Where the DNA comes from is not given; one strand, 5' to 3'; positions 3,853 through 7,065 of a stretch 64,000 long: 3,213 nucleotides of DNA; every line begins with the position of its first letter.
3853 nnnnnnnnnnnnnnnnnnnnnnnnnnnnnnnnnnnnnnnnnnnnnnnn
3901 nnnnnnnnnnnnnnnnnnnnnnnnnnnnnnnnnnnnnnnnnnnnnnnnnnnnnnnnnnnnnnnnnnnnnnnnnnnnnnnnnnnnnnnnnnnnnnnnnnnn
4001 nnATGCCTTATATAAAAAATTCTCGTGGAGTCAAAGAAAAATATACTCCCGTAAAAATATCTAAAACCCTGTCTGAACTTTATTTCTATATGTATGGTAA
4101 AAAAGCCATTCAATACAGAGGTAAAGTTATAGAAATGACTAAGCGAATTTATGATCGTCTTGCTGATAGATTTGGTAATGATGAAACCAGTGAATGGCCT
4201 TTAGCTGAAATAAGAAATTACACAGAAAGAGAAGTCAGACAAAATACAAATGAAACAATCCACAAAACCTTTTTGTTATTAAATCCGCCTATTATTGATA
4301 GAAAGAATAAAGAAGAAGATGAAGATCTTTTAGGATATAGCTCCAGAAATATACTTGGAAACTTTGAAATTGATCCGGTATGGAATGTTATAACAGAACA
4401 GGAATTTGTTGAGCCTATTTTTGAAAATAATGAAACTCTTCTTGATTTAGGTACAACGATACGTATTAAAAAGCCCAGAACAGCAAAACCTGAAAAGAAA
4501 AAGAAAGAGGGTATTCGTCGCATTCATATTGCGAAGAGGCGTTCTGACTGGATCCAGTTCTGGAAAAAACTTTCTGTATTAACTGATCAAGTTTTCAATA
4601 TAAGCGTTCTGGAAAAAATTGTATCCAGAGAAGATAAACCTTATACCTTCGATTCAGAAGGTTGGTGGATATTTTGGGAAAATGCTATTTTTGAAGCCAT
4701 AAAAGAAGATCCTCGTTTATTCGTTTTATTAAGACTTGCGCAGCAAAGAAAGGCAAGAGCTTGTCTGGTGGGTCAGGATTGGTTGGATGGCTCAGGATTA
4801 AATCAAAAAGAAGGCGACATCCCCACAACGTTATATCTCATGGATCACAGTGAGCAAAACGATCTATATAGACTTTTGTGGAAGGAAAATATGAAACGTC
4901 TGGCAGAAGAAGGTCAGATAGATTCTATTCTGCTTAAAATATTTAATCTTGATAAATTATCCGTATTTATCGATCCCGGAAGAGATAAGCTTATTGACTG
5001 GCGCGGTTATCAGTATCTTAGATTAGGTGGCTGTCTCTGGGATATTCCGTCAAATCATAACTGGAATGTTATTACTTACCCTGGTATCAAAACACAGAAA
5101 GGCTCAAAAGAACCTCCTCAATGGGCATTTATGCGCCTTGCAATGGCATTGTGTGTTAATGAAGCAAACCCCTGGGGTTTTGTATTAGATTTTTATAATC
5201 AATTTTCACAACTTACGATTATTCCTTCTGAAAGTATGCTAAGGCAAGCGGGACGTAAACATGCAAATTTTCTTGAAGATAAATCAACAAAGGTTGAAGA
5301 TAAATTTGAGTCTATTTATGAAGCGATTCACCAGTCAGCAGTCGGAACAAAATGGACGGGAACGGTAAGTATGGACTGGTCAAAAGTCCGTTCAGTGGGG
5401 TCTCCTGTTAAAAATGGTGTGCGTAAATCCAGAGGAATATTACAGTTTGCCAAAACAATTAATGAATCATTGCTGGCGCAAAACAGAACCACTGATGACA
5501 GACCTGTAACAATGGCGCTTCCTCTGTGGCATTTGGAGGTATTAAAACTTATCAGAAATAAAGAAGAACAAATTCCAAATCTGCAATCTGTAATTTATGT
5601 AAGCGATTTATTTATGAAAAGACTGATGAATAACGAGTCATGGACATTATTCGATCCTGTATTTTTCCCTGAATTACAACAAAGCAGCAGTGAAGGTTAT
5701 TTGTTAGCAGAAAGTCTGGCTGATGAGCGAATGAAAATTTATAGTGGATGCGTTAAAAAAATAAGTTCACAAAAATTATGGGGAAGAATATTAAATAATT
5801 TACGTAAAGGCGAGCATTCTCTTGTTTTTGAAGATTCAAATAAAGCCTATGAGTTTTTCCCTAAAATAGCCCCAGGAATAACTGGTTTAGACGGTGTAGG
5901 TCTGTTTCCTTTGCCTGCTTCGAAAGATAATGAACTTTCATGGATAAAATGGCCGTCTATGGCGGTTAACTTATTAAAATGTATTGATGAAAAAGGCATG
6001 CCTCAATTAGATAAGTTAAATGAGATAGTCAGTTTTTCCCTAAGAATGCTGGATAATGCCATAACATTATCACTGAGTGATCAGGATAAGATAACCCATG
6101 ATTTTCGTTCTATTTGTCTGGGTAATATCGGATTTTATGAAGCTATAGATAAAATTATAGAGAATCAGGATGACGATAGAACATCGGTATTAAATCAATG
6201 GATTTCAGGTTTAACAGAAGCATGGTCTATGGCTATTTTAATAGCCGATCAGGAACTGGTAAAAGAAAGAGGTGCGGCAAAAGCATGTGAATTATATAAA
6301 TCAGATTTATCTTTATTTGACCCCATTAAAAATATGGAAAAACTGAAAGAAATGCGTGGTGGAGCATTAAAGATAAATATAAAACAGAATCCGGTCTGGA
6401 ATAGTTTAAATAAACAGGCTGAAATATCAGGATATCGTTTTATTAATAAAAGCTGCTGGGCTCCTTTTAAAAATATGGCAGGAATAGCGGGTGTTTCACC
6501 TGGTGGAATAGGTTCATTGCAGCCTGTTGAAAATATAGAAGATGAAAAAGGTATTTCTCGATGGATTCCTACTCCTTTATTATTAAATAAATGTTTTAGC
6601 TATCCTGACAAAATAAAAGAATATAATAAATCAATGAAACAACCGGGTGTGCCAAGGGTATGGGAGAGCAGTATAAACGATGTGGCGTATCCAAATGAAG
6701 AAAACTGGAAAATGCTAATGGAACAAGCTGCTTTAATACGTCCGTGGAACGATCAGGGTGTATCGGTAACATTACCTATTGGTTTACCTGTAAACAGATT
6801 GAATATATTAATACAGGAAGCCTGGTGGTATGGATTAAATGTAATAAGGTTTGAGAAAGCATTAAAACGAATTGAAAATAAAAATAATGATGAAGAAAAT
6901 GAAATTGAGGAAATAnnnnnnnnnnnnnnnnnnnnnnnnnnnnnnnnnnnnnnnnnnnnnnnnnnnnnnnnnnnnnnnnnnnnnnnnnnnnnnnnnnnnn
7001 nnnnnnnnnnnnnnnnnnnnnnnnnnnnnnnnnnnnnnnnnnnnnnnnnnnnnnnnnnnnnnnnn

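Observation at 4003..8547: Unknown 971-aa protein paired with a HerA/FtsK-like ATPase and a small coupled ORF: candidate novel two-gene system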

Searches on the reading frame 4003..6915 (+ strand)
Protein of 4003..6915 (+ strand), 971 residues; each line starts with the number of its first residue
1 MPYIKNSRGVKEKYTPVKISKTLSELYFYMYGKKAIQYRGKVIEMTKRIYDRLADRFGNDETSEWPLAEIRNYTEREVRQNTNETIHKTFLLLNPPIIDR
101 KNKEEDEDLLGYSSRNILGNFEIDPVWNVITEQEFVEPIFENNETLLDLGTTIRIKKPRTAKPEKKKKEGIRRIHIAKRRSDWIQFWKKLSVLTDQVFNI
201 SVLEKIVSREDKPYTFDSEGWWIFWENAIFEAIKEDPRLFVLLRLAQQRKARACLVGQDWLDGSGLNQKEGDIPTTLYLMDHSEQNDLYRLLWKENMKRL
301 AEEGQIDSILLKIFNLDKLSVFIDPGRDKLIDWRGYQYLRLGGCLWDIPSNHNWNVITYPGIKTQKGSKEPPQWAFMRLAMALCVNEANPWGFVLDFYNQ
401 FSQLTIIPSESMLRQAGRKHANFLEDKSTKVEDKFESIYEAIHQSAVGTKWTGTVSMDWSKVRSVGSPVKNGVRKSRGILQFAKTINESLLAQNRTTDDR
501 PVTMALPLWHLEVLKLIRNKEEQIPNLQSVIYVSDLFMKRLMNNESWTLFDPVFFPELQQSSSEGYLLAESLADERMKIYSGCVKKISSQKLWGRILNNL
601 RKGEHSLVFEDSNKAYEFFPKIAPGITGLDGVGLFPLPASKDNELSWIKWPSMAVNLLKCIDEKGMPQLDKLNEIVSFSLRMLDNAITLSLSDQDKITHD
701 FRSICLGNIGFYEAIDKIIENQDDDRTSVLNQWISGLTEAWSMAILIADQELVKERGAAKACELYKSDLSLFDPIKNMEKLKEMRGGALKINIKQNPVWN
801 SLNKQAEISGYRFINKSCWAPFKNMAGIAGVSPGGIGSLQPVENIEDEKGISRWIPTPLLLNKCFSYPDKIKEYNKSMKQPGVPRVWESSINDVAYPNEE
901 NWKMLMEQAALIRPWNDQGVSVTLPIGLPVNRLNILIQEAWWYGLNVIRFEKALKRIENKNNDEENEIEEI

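Call 8: search_protein_families(library=pfam, proteins=[window:4003-6915:+], max_evalue=1)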
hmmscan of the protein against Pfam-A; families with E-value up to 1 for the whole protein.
window:4003-6915:+ (971 aa): 2 families
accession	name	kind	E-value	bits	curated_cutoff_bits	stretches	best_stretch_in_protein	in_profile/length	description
PF02867.20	Ribonuc_red_lgC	-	5.2e-36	124.8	23.9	2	430-612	7-193/523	Ribonucleotide reductase, barrel domain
PF00317.26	Ribonuc_red_lgN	-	2.8e-07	30.9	28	1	362-420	17-76/77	Ribonucleotide reductase, all-alpha domain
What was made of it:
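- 4003..6918 (+): Catalytically dead class Ia ribonucleotide reductase alpha (NrdA-like) pseudoenzyme, 971 aa. Layout: degenerate ATP-cone (aa 1-~95), family-specific insert (aa ~96-280), all-alpha domain plus 10-stranded barrel (aa ~281-954), disordered acidic tail (aa 955-971). Pfam lgC 5.2e-36 and lgN 2.8e-07 (call 8).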

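Call 9: search_protein_families(library=padloc, proteins=[window:4003-6915:+], max_evalue=1)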
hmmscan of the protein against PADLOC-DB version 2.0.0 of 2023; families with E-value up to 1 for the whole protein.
window:4003-6915:+ (971 aa): 0 families

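Call 10: search_protein_families(library=ncbifam, proteins=[window:4003-6915:+], max_evalue=0.1)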
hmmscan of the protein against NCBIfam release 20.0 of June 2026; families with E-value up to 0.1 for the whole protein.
window:4003-6915:+ (971 aa): 15 families
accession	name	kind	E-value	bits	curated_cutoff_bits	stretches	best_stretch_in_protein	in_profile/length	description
NF005544.0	PRK07207.1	equivalog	3.3e-51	174.1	965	1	281-834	247-786/965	ribonucleoside-diphosphate reductase subunit alpha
NF005101.0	PRK06539.1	equivalog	7.5e-42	143.3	988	1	283-834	100-637/822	ribonucleoside-diphosphate reductase subunit alpha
TIGR02506.1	NrdE_NrdA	equivalog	2.9e-41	141.7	341.05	2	368-601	21-262/616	ribonucleoside-diphosphate reductase subunit alpha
NF009029.0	PRK12365.1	equivalog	4.2e-41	140.9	1350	1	292-832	337-867/1046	ribonucleoside-diphosphate reductase subunit alpha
NF006279.0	PRK08447.1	equivalog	8.8e-33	113.7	1082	1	289-613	96-408/789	ribonucleoside-diphosphate reductase subunit alpha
NF005483.0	PRK07088.1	equivalog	1.4e-22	79.6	1214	2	369-588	180-407/764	ribonucleoside-diphosphate reductase subunit alpha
TIGR02504.1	NrdJ_Z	equivalog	6.7e-22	77.8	399.95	1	375-942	25-587/606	adenosylcobalamin-dependent ribonucleoside-diphosphate reductase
NF009028.0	PRK12364.1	equivalog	8.7e-19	67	1377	1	294-587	196-481/842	ribonucleoside-diphosphate reductase subunit alpha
NF006665.0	PRK09209.1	equivalog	2.3e-18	65.9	1057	2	301-554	123-372/761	ribonucleoside-diphosphate reductase subunit alpha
NF006577.0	PRK09102.1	equivalog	1.6e-15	56.4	620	1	391-552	59-226/604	ribonucleoside-diphosphate reductase subunit alpha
NF006417.0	PRK08665.1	equivalog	3.5e-15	55.3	961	1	395-718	66-363/759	vitamin B12-dependent ribonucleotide reductase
NF006578.0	PRK09103.1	equivalog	1.5e-09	36.5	813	1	370-764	167-570/761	class 1a ribonucleoside-diphosphate reductase subunit alpha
NF005010.0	PRK06406.1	subfamily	3.7e-07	28.8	1125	1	396-552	222-382/771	vitamin B12-dependent ribonucleotide reductase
TIGR04170.1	RNR_1b_NrdE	exception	7.3e-06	24.5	750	1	429-523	167-262/698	class 1b ribonucleoside-diphosphate reductase subunit alpha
TIGR00117.1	acnB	equivalog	0.02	12.7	1287.2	1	679-727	674-722/844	bifunctional aconitate hydratase 2/2-methylisocitrate dehydratase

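Call 11: search_solved_structures(query=window:4003-6915:+, max_evalue=0.01, show_alignments=2)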
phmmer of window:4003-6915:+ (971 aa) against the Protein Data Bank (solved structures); distinct sequences matched with E-value up to 0.01: 25.
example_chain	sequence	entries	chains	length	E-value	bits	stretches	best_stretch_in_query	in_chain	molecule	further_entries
5im3_A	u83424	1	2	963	2e-41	144.9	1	282-956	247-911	Ribonucleoside-diphosphate reductase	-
7agj_A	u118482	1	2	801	5.7e-16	60.6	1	370-554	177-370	Ribonucleoside-diphosphate reductase subunit alpha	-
1zyz_A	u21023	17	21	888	1.8e-13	52.3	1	370-611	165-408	Ribonucleoside-diphosphate reductase large chain 1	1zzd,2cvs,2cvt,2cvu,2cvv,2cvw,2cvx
3tb9_A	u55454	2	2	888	3.3e-13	51.4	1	370-611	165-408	Ribonucleoside-diphosphate reductase large chain 1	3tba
3s8a_A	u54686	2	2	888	1.1e-12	49.8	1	370-611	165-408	Ribonucleoside-diphosphate reductase large chain 1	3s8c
6l3r_A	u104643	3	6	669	1.9e-12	48.9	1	370-612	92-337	Ribonucleoside-diphosphate reductase large subunit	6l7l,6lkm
2wgh_A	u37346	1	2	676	2e-12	48.9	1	370-612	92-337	RIBONUCLEOSIDE-DIPHOSPHATE REDUCTASE LARGE SUBUNIT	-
3hnc_A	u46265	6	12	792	2.7e-12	48.4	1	370-612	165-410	Ribonucleoside-diphosphate reductase large subunit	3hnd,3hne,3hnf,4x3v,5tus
5d1y_A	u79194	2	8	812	2.9e-12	48.3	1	370-612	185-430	Ribonucleoside-diphosphate reductase large subunit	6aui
1xje_A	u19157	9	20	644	1.9e-06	29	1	401-718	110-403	ribonucleotide reductase, B12-dependent | Ribonucleoside-diphosphate reductase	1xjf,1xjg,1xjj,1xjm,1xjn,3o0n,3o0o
1xjk_A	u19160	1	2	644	1.9e-06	29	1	401-718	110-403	ribonucleotide reductase, B12-dependent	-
4r1r_A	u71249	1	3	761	3.8e-06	28.1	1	452-759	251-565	RIBONUCLEOTIDE REDUCTASE R1 PROTEIN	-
2xay_A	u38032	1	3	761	3.8e-06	28.1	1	452-759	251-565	RIBONUCLEOSIDE-DIPHOSPHATE REDUCTASE 1 SUBUNIT ALPHA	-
2xaz_A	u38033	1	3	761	4.1e-06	28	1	452-759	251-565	RIBONUCLEOSIDE-DIPHOSPHATE REDUCTASE 1 SUBUNIT ALPHA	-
5r1r_A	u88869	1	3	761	4.3e-06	27.9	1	452-759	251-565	RIBONUCLEOTIDE REDUCTASE R1 PROTEIN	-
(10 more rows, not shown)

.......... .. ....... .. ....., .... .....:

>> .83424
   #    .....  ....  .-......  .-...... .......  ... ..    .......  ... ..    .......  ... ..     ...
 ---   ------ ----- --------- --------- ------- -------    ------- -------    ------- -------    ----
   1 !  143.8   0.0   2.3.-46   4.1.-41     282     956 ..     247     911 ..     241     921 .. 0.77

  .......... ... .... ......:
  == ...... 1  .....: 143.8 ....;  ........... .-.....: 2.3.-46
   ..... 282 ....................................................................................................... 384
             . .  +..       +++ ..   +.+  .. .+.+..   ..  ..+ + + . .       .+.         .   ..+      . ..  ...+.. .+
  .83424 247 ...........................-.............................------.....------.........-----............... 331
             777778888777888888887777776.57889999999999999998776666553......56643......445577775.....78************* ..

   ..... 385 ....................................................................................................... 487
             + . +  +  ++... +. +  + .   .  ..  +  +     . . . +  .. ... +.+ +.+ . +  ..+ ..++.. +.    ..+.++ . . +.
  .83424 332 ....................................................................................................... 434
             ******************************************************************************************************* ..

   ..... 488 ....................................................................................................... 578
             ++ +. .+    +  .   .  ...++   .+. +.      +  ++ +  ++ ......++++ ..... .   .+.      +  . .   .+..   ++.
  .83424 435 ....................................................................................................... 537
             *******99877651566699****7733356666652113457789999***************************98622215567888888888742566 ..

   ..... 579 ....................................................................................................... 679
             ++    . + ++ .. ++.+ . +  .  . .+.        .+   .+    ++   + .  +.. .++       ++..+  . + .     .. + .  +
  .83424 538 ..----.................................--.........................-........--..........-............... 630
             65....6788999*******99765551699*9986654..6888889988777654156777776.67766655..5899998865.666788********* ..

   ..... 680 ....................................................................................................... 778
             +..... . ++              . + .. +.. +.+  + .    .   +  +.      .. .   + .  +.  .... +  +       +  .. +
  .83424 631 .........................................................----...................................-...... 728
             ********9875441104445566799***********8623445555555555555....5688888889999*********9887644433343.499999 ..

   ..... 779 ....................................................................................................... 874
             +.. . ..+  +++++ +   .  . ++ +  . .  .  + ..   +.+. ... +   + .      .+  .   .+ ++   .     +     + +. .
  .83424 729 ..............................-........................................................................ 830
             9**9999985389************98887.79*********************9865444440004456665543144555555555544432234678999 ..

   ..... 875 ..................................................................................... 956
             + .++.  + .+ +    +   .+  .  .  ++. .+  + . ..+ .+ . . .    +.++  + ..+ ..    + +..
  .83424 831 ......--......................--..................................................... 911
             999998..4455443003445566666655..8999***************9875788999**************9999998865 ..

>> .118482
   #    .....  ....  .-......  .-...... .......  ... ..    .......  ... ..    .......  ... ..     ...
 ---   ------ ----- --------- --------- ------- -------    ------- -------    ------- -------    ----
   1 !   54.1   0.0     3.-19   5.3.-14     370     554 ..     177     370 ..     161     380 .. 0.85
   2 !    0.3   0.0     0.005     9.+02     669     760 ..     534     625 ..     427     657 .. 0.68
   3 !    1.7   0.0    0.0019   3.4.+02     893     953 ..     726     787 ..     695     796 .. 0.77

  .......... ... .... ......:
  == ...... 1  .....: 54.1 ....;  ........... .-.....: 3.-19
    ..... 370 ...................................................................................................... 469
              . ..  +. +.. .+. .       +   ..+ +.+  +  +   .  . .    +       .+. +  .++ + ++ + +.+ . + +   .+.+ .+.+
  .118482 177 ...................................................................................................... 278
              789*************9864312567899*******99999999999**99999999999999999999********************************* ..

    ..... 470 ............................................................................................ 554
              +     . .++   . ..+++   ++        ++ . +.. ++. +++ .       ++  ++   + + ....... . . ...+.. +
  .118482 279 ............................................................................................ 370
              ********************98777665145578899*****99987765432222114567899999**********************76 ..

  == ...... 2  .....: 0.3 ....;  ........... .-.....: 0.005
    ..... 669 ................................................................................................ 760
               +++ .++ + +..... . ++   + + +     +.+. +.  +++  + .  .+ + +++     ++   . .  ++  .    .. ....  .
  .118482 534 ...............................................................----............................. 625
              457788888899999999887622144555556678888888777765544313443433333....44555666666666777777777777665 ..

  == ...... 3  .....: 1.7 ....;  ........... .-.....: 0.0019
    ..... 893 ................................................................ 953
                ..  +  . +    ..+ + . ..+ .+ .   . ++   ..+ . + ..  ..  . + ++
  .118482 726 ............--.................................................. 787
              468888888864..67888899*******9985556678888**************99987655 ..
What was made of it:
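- Checked: It hits Pfam Ribonuc_red_lgC (5.2e-36) and Ribonuc_red_lgN (2.8e-07) (call 8), and PDB 5im3 NrdA at 2e-41 (call 11).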

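Call 15: find_homologous_proteins(query=window:4003-6915:+, max_evalue=0.001)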
Query window:4003-6915:+ (971 aa): 93 proteins with E <= 0.001 among 8000 candidates.
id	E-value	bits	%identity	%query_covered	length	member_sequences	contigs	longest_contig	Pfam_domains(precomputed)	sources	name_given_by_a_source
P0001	0.0e+0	2197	98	100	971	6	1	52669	PF02867.21,PF00317.27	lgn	-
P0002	0.0e+0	1761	77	99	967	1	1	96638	PF02867.21,PF00317.27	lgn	-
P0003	0.0e+0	1410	62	99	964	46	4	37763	PF02867.21,PF00317.27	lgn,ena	-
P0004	0.0e+0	1377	61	98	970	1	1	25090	PF02867.21,PF00317.27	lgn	-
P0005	0.0e+0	1021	46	100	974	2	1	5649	PF02867.21,PF00317.27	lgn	-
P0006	0.0e+0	1020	49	100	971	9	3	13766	PF02867.21,PF00317.27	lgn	-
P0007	1.6e-297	1007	46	98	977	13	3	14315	PF02867.21,PF00317.27,PF03477.22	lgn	-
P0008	5.3e-276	936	45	100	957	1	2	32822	PF02867.21,PF00317.27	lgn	-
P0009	1.8e-275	934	44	100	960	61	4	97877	PF02867.21,PF00317.27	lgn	-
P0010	5.7e-266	903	43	99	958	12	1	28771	PF02867.21,PF00317.27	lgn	-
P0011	1.7e-260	885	42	98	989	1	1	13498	PF02867.21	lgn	-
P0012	3.2e-253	861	43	100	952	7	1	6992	PF02867.21,PF00317.27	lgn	-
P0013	7.1e-251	853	42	100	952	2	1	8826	PF02867.21,PF00317.27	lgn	-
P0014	3.3e-203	695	38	98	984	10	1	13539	PF02867.21,PF00317.27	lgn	-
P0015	1.8e-202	693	37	99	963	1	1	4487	PF02867.21,PF00317.27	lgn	-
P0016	2.1e-202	693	38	98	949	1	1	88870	PF02867.21,PF00317.27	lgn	-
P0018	8.2e-199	681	36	99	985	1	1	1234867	PF02867.21,PF00317.27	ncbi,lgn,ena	-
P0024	6.6e-141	489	32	98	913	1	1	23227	PF02867.21,PF00317.27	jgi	jgi:hypothetical protein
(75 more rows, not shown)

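Call 17: find_encoding_contigs(protein=P0018, flank=10000, max_places=3)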
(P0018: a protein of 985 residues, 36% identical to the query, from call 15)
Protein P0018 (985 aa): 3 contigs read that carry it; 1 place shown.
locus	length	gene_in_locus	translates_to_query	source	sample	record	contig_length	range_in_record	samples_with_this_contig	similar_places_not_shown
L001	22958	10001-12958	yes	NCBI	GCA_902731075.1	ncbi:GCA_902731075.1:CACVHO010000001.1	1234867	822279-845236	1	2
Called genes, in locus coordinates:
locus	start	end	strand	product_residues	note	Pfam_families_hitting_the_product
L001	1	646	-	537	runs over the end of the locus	-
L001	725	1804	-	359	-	PF06189:5-nucleotidase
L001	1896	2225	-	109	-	-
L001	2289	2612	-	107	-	-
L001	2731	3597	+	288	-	PF10502:Peptidase_S26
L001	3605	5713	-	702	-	PF08448:PAS_4 (faint), PF00990:GGDEF, PF00563:EAL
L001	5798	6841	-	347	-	PF01471:PG_binding_1, PF03734:YkuD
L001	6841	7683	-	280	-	PF13606:Ank_3 (faint), PF13637:Ank_4 (faint), PF12796:Ank_2 (weak), PF13857:Ank_5 (faint)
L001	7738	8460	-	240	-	-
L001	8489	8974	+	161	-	-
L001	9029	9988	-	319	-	PF00023:Ank (faint), PF12796:Ank_2, PF13606:Ank_3 (faint), PF13637:Ank_4 (faint), PF13857:Ank_5 (faint), PF12796:Ank_2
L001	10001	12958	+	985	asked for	PF00317:Ribonuc_red_lgN (weak), PF02867:Ribonuc_red_lgC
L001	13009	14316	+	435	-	PF01935:DUF87, PF05872:HerA_C (faint), PF13401:AAA_22 (faint)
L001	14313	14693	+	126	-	-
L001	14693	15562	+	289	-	PF06750:A24_N_bact, PF01478:Peptidase_A24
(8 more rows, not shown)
